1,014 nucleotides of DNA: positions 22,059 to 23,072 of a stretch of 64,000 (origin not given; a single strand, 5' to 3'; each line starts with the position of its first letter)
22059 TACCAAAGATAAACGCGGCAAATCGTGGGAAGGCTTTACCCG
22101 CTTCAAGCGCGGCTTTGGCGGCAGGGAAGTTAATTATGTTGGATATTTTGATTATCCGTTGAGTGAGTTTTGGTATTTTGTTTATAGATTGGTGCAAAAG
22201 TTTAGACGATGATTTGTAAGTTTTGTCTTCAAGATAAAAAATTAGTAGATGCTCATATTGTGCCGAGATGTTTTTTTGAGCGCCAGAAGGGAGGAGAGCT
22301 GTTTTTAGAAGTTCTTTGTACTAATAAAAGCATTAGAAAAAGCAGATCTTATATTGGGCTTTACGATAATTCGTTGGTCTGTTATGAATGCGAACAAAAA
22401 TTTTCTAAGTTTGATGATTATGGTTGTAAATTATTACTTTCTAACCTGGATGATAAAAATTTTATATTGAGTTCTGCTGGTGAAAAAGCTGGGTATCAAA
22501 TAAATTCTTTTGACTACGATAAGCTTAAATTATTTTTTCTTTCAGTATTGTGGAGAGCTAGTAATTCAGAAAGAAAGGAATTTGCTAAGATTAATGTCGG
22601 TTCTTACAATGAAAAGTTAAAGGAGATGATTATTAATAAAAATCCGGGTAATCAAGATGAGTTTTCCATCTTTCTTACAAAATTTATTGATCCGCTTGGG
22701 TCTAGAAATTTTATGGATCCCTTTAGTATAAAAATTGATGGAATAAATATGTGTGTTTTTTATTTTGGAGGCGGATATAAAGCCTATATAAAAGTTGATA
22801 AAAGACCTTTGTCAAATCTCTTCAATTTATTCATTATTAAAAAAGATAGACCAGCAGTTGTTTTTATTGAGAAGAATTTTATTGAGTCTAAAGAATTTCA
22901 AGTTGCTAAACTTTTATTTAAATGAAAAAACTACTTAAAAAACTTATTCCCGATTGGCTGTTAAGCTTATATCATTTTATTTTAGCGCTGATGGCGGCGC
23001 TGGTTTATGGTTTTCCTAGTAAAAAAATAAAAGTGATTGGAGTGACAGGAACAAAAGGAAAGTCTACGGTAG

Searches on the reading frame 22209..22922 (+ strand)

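Call 103: search_protein_families(library=pfam, proteins=[window:22209-22922:+], max_evalue=0.1)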
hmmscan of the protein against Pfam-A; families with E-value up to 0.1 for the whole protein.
window:22209-22922:+ (238 aa): 1 family
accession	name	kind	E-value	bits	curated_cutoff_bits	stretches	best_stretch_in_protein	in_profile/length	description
PF09202.17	Rio2_N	-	0.088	13.6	27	0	55-108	23-76/82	Rio2, N-terminal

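Call 104: search_protein_families(library=padloc, proteins=[window:22209-22922:+], max_evalue=0.01)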
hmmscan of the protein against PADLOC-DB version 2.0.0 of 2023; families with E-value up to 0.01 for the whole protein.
window:22209-22922:+ (238 aa): 0 families
